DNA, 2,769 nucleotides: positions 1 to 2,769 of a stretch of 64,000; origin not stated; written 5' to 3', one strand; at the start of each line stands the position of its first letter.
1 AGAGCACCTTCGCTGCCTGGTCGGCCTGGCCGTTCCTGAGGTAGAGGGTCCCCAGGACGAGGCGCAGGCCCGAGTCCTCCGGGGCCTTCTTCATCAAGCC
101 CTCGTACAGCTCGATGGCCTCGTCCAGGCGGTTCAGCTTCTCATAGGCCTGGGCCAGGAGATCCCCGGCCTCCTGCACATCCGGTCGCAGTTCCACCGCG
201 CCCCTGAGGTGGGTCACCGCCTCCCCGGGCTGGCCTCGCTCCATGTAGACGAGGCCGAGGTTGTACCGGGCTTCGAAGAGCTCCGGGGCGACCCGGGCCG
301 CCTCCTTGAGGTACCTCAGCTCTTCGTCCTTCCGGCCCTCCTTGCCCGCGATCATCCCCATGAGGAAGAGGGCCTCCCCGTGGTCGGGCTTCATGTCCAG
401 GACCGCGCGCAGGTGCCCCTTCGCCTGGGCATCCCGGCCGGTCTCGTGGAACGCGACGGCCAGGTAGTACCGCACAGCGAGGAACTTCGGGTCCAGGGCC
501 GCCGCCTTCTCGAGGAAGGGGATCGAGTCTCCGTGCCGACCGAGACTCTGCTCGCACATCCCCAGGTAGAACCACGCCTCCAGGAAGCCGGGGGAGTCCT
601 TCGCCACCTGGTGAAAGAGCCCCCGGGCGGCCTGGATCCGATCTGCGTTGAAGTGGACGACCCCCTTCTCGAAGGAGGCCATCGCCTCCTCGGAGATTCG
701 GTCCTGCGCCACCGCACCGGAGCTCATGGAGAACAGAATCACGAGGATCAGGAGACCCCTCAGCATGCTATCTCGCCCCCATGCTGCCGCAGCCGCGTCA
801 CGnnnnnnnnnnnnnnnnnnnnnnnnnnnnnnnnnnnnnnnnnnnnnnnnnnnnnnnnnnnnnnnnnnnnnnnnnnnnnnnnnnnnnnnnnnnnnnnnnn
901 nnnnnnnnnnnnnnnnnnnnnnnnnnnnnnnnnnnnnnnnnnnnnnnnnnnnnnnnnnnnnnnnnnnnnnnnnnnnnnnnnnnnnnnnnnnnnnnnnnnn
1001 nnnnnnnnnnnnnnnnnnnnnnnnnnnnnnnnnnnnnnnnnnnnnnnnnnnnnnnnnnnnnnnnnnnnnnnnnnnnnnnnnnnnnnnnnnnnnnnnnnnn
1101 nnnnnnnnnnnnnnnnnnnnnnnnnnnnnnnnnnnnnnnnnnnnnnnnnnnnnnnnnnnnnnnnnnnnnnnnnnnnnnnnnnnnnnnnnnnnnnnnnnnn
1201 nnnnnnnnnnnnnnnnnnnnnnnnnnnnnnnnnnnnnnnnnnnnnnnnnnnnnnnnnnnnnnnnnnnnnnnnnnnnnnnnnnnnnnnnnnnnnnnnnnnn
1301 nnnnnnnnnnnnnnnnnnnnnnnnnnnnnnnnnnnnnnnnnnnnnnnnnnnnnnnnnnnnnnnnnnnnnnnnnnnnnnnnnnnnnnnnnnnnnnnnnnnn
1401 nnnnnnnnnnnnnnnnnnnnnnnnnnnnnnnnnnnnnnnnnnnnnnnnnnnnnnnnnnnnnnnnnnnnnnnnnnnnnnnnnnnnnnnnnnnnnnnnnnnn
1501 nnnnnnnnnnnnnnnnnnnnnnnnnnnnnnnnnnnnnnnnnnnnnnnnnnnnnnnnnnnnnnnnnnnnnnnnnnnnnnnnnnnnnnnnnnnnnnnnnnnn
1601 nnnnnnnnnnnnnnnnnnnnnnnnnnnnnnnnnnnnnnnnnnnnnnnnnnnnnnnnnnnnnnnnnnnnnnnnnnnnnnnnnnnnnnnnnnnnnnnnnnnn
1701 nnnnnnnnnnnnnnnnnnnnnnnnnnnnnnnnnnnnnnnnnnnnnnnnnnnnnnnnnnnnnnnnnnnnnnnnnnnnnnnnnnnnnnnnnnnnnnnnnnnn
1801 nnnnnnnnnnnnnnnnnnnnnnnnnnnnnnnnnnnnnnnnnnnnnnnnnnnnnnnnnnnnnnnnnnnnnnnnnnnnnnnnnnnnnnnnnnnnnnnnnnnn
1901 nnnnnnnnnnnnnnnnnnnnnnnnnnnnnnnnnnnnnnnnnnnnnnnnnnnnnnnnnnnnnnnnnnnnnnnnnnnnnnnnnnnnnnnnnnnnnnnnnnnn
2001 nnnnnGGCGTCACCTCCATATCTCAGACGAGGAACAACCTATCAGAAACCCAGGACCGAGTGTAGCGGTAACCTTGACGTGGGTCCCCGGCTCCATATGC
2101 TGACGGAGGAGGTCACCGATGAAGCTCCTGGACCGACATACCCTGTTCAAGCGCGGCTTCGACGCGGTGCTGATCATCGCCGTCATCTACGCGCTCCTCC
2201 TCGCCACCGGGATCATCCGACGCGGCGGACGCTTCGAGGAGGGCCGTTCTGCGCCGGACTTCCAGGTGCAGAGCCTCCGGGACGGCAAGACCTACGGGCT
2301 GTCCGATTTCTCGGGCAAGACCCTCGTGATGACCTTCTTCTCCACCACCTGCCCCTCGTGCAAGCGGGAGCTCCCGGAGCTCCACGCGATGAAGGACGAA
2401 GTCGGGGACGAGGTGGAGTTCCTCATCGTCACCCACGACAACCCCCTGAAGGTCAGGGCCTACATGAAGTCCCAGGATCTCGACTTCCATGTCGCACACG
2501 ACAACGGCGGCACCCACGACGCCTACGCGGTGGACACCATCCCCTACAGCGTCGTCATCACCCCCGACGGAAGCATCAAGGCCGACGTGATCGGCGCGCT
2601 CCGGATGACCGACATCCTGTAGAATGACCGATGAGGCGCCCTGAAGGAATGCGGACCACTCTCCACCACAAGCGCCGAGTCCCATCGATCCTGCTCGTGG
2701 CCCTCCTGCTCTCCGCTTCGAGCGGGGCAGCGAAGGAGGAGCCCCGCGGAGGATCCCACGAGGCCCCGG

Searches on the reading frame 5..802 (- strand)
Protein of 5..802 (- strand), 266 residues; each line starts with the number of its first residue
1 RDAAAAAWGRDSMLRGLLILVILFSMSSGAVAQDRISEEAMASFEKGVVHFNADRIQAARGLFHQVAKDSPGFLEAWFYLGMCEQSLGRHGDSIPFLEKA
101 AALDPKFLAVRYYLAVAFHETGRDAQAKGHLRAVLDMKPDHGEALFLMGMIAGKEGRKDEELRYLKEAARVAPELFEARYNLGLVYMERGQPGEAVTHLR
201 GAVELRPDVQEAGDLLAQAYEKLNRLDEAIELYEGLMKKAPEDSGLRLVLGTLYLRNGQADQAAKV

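Call 87: search_protein_families(library=pfam, proteins=[window:5-802:-], max_evalue=0.0001)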
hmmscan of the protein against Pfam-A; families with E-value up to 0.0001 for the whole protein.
window:5-802:- (266 aa): 21 families
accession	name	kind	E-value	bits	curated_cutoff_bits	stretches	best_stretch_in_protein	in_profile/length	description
PF07719.23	TPR_2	-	5.9e-28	95.1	27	0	75-106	2-33/34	Tetratricopeptide repeat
PF14559.12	TPR_19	-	1.3e-26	93.1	25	2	224-265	5-46/68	Tetratricopeptide repeat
PF13181.12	TPR_8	-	2.7e-25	86.7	25.7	0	177-208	2-33/34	Tetratricopeptide repeat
PF13432.12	TPR_16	-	1.6e-23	83.2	32.7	3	46-105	3-62/65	Tetratricopeptide repeat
PF13431.12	TPR_17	-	4.1e-22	77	24.4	0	165-196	2-33/34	Tetratricopeptide repeat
PF13174.12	TPR_6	-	4.3e-22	77.6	26.3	0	215-242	5-32/33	Tetratricopeptide repeat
PF00515.34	TPR_1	-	1.1e-21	76.1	27.8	0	75-107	2-34/34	Tetratricopeptide repeat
PF13428.12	TPR_14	-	2e-21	74.8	23.5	1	214-252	5-43/44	Tetratricopeptide repeat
PF13424.12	TPR_12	-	5.7e-15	55.7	30.1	1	176-234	3-69/77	Tetratricopeptide repeat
PF13414.12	TPR_11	-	3.8e-14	52.5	26.8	0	185-223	3-41/42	TPR repeat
PF13176.12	TPR_7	-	2.5e-13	49.4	27.9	0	215-243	4-34/36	Tetratricopeptide repeat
PF24575.1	TPR_Slam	-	2.9e-13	50.6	35.2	0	45-130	20-103/104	Surface lipoprotein assembly modifier, N-terminal TPR repeats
PF12895.13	ANAPC3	-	8.9e-12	45.6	27.2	1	173-234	20-80/82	Anaphase-promoting complex, cyclosome, subunit 3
PF23914.1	TPR_CcmH_CycH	-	1.5e-11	44.8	42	1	72-171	48-150/158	Cytochrome c-type biogenesis protein H TPR domain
PF13374.12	TPR_10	-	3.2e-09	36.9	27.5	0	178-206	4-32/42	Tetratricopeptide repeat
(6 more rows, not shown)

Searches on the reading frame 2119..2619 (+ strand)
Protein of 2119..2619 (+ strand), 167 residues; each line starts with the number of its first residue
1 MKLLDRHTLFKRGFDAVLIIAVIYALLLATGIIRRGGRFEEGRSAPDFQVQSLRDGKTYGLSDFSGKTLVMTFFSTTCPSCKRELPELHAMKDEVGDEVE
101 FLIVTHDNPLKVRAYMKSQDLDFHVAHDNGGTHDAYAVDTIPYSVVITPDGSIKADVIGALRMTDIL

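Call 13: search_protein_families(library=pfam, proteins=[window:2119-2619:+], max_evalue=0.001)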
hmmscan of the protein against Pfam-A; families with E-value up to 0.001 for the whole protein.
window:2119-2619:+ (167 aa): 6 families
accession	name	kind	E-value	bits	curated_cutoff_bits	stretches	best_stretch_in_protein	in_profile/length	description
PF00578.27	AhpC-TSA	-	1e-19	71.1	26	1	42-155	2-123/124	AhpC/TSA family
PF08534.16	Redoxin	-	2e-17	63.8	26.6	1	41-155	2-130/148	Redoxin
PF13905.12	Thioredoxin_8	-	8.2e-09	36.1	27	1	66-153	1-94/94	Thioredoxin-like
PF00837.23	T4_deiodinase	-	2.3e-05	24.3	27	1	33-107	67-143/237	Iodothyronine deiodinase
PF02630.20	SCO1-SenC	-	3.1e-05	24.4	22.8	1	54-123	9-86/134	SCO1/SenC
PF00085.26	Thioredoxin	-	0.00011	22.5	23.5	0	67-108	19-60/103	Thioredoxin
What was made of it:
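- Checked: The gene at 2119-2622 exists and is a clear AhpC-TSA/Redoxin member (call 13).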
